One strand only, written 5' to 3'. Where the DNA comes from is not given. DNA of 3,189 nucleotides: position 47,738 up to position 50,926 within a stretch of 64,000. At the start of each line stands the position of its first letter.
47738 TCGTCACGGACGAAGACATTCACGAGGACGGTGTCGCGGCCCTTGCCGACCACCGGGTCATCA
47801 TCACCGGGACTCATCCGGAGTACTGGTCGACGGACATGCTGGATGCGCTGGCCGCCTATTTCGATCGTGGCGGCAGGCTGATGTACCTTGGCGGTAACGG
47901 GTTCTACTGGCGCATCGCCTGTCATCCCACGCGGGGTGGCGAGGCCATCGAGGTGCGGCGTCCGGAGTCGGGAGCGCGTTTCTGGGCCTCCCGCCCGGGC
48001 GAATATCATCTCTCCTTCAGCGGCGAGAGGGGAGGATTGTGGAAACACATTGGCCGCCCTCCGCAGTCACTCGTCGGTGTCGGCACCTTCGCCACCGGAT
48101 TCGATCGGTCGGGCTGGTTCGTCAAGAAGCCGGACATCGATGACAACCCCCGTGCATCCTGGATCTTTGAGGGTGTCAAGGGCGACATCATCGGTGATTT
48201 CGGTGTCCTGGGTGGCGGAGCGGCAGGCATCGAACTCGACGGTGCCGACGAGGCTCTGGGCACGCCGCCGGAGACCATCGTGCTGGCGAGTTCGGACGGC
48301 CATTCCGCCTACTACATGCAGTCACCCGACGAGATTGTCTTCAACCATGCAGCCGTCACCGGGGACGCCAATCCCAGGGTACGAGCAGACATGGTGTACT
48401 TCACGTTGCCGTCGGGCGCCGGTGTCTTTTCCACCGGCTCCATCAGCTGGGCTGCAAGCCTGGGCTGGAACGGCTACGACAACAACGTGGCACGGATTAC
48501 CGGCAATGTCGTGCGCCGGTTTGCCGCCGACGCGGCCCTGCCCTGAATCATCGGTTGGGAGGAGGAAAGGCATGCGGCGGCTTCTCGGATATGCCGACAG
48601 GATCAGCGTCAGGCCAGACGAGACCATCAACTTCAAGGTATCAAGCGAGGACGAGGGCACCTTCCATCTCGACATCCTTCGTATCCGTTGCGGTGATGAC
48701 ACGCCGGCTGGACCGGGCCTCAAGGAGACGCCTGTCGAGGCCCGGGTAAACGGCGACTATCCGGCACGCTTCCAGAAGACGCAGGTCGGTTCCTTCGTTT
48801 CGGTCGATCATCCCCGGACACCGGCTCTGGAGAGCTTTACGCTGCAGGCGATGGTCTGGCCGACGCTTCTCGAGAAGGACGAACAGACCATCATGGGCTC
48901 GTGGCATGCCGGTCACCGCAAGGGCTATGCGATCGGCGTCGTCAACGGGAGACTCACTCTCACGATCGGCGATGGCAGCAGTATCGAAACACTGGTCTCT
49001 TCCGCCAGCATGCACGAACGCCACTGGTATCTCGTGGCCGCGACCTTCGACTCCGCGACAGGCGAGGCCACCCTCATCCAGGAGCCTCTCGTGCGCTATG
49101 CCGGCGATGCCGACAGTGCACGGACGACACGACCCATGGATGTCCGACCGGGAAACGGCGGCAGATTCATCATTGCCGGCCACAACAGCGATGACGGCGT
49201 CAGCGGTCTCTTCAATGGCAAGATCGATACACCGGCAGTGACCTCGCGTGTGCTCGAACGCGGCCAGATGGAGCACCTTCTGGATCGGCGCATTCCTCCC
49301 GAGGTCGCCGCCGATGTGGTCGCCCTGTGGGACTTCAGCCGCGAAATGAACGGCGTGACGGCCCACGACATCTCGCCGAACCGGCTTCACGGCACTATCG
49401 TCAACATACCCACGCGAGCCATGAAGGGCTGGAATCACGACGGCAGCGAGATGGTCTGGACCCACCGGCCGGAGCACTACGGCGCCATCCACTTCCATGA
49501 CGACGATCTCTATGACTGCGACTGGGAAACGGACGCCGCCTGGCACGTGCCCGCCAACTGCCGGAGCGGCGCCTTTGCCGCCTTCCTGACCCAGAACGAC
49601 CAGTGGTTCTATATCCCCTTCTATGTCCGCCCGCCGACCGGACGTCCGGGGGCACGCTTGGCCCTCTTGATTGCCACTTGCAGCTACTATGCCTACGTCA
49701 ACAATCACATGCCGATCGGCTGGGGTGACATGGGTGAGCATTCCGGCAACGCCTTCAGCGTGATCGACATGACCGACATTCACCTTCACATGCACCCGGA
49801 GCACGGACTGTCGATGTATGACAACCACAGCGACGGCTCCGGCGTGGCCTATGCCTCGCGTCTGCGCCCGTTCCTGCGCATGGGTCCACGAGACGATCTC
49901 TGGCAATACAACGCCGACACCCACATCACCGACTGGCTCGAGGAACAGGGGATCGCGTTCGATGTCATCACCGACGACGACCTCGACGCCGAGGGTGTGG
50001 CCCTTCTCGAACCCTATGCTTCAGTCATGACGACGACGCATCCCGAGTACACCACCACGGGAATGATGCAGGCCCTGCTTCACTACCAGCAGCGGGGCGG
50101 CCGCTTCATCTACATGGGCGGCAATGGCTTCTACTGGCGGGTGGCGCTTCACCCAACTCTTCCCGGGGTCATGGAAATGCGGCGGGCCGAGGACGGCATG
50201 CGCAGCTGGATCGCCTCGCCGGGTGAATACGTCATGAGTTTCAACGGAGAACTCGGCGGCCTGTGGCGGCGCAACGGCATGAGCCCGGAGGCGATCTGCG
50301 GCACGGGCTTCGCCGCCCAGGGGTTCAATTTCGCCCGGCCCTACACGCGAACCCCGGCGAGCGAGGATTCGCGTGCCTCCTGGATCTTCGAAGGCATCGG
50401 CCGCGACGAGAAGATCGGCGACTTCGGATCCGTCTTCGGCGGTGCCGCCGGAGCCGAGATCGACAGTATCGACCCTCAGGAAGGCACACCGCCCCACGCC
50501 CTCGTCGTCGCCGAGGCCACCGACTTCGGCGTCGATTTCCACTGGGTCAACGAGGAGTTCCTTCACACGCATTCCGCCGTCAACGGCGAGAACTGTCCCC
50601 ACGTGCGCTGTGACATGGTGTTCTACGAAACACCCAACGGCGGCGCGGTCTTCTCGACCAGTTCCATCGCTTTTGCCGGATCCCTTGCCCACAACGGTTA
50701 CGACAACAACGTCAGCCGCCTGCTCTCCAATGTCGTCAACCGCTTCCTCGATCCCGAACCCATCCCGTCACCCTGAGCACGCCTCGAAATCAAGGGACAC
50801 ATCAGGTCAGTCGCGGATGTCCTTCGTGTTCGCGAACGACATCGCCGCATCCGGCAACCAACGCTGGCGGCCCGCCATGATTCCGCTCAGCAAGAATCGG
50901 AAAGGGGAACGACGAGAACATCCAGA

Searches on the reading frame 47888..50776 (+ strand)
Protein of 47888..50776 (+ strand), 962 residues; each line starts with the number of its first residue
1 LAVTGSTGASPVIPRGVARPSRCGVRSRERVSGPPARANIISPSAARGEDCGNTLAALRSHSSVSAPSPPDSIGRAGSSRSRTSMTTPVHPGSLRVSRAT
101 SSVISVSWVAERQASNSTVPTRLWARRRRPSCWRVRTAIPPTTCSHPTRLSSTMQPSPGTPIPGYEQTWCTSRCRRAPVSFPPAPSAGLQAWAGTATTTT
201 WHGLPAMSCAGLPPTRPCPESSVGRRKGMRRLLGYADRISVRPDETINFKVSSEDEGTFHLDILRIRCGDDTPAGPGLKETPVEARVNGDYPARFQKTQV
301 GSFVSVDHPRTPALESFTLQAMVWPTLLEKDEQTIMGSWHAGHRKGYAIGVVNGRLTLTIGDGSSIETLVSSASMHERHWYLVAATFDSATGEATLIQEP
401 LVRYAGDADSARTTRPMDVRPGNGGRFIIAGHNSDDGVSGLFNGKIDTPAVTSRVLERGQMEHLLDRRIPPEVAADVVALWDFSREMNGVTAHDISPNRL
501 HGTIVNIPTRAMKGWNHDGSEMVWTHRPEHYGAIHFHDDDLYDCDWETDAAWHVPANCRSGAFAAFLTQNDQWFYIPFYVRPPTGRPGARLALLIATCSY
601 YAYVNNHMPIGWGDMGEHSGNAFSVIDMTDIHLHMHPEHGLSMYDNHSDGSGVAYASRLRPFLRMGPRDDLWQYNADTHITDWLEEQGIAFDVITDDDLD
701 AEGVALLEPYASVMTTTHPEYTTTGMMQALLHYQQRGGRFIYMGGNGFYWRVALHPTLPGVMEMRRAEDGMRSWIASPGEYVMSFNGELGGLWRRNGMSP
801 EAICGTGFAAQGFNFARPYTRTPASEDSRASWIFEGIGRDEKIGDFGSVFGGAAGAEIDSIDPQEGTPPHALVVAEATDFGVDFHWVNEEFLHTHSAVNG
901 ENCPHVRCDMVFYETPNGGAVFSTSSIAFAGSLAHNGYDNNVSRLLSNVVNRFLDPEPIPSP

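Call 11: search_protein_families(library=pfam, proteins=[window:47888-50776:+], max_evalue=0.01)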
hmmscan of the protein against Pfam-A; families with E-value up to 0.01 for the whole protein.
window:47888-50776:+ (962 aa): 2 families
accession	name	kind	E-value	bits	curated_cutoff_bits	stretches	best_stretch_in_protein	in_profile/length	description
PF20254.3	DMFA2_C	-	8.8e-85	285.8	27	1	510-940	2-374/374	N,N-dimethylformamidase beta subunit-like, C-terminal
PF13385.13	Laminin_G_3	-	2.8e-08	34.5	27.6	1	304-458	7-147/151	Concanavalin A-like lectin/glucanases superfamily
